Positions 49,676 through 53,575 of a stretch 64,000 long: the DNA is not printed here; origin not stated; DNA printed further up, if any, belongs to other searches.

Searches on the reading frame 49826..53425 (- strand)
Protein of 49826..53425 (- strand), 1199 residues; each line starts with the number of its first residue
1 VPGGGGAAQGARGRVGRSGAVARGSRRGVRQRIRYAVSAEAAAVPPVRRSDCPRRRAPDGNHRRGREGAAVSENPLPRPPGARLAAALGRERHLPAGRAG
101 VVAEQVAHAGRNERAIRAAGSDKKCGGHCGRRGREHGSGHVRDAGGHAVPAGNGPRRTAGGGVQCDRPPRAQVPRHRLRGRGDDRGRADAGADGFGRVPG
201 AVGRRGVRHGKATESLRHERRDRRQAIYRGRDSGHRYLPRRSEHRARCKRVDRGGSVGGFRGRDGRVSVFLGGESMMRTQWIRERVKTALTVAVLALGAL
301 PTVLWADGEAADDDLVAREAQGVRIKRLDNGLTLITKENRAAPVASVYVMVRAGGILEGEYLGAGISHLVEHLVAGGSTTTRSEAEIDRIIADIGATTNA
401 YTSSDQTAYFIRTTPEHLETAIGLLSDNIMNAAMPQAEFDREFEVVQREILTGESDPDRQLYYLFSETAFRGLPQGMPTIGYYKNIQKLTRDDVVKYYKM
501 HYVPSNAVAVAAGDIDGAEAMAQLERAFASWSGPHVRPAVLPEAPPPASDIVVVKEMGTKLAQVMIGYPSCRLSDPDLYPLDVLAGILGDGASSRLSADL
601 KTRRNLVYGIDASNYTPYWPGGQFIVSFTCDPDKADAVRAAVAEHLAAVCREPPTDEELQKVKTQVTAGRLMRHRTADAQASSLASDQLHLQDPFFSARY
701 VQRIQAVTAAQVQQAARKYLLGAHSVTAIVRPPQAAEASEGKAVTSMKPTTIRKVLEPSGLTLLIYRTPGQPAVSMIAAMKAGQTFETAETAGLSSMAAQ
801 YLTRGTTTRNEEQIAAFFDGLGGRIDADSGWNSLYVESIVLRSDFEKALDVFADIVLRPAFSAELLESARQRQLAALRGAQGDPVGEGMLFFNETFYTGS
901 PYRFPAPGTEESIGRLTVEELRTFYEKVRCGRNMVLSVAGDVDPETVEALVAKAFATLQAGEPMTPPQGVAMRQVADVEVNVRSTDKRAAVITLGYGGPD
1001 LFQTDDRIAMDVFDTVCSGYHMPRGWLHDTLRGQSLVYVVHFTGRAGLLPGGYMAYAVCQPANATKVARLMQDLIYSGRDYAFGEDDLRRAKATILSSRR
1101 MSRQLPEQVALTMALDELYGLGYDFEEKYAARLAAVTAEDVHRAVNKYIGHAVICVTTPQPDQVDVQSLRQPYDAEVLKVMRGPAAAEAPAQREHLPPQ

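Call 63: search_protein_families(library=pfam, proteins=[window:49826-53425:-], max_evalue=0.00001)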
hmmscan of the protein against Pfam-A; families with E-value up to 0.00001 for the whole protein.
window:49826-53425:- (1199 aa): 2 families
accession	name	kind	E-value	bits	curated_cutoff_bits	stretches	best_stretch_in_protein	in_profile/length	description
PF05193.26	Peptidase_M16_C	-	1.2e-65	221.2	23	2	488-665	1-180/181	Peptidase M16 inactive domain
PF00675.25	Peptidase_M16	-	3.5e-35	121.5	22.3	2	335-480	3-146/149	Insulinase (Peptidase family M16)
